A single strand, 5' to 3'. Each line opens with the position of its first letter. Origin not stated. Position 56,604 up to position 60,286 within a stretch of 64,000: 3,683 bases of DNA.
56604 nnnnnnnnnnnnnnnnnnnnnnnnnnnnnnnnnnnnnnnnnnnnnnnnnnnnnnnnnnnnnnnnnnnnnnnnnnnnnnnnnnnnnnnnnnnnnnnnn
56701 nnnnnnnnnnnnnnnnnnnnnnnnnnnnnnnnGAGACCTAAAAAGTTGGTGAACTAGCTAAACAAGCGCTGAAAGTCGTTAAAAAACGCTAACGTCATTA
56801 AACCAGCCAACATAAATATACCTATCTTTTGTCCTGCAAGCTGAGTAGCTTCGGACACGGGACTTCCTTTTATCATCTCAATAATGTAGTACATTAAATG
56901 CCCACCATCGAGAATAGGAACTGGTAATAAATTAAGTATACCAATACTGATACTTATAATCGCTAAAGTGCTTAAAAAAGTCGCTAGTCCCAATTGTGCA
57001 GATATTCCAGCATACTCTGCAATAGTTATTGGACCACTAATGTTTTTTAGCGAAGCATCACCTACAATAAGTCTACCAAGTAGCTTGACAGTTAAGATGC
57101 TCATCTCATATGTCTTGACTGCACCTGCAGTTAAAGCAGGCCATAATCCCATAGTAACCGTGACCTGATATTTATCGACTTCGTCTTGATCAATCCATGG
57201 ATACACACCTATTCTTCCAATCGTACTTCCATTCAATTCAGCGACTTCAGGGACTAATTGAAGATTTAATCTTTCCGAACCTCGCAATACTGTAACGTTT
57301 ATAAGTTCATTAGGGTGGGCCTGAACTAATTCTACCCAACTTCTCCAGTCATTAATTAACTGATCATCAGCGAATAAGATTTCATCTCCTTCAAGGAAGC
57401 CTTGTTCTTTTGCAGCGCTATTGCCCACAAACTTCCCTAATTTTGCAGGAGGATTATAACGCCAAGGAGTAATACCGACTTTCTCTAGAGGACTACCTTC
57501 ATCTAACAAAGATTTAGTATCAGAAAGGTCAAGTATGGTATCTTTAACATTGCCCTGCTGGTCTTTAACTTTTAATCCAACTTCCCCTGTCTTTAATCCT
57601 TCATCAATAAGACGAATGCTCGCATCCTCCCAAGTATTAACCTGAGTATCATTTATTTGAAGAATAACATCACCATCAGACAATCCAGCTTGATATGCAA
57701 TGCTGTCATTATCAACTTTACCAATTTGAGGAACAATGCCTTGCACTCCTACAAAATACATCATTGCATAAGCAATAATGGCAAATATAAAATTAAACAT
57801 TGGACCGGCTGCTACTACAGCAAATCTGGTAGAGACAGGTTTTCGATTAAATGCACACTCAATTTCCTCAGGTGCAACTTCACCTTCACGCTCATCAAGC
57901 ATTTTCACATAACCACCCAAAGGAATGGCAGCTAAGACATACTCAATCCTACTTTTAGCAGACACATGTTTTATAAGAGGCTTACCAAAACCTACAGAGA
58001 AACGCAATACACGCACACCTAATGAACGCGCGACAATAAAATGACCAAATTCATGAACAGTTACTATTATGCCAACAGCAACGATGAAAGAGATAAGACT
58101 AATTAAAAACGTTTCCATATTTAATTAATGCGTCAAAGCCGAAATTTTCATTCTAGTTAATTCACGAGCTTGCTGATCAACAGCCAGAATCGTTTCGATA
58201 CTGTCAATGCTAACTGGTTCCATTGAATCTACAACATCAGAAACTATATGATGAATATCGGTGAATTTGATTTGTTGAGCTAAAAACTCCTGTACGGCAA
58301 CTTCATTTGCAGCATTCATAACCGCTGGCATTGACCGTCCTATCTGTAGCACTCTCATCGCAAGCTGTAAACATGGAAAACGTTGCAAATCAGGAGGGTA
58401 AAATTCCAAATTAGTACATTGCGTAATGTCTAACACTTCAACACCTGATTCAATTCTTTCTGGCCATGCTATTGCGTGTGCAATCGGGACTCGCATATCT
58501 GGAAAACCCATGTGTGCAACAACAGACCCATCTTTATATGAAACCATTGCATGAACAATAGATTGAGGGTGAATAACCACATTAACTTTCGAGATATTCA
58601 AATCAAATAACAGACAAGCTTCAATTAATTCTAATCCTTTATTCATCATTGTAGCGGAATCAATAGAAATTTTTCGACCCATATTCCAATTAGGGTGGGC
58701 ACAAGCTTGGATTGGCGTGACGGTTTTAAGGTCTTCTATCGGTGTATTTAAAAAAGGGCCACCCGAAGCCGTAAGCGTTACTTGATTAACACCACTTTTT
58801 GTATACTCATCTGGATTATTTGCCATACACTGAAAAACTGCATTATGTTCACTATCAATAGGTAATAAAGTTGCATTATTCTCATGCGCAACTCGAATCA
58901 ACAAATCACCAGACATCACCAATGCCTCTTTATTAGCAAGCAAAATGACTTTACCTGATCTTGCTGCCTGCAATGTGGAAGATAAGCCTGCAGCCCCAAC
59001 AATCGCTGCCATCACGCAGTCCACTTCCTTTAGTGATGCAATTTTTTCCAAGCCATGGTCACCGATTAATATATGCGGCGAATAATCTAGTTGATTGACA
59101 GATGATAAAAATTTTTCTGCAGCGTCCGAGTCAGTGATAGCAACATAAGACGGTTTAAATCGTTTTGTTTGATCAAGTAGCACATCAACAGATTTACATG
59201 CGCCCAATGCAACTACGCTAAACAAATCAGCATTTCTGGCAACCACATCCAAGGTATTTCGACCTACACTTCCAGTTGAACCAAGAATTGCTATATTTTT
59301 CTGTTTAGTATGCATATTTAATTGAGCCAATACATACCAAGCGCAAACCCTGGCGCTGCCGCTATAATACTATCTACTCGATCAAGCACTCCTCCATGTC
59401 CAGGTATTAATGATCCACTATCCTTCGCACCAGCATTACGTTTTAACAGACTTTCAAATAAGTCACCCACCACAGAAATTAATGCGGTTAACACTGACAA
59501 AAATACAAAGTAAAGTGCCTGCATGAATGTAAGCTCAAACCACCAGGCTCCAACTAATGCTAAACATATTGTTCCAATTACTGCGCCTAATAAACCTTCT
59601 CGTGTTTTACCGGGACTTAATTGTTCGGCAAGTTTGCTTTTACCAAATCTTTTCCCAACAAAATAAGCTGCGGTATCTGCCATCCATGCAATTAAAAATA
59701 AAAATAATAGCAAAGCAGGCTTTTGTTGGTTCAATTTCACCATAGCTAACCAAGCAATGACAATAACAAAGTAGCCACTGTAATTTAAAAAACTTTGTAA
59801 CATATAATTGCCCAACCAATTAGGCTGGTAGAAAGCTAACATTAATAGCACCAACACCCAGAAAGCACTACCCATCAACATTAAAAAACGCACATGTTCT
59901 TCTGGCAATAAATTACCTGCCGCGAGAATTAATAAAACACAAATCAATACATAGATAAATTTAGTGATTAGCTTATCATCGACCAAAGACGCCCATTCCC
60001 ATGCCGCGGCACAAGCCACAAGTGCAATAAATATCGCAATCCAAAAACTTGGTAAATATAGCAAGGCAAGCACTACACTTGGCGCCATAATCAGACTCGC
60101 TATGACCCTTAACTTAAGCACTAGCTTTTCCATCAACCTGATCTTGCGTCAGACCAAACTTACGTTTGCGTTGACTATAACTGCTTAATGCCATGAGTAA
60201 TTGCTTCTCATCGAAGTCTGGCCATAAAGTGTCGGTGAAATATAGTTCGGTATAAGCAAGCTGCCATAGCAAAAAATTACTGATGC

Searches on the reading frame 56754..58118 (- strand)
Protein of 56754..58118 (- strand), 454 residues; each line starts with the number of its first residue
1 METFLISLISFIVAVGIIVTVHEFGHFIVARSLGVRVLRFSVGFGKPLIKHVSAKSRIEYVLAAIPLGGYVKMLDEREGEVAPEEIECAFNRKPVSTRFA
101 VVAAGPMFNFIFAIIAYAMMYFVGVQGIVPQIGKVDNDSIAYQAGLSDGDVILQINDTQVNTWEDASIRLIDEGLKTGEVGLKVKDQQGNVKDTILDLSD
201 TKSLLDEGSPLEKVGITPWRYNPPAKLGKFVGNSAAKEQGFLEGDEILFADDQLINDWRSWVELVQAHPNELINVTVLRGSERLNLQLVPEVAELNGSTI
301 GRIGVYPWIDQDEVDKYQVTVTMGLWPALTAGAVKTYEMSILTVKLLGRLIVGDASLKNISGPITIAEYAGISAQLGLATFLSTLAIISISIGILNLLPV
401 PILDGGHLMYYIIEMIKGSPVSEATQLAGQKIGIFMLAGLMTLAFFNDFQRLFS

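Call 82: search_protein_families(library=pfam, proteins=[window:56754-58118:-], max_evalue=0.00001)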
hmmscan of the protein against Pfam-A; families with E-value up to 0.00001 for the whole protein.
window:56754-58118:- (454 aa): 4 families
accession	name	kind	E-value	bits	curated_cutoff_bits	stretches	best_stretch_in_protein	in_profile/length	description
PF02163.28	Peptidase_M50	-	1.3e-66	224.5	27.2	1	11-438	2-219/221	Peptidase family M50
PF17820.7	PDZ_6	-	4.4e-12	46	27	0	132-165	2-35/54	PDZ domain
PF13180.12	PDZ_2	-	7.3e-12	45.8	27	0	233-287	22-77/80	PDZ domain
PF00595.29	PDZ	-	7e-08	33.2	23.2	0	131-184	28-80/81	PDZ domain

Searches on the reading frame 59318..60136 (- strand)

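Call 82: search_protein_families(library=pfam, proteins=[window:59318-60136:-], max_evalue=0.00001)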
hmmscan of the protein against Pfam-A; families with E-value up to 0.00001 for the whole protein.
window:59318-60136:- (272 aa): 1 family
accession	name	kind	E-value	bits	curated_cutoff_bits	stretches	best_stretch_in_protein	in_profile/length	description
PF01148.25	CTP_transf_1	-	1.1e-58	199.6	24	1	9-266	2-259/264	Cytidylyltransferase family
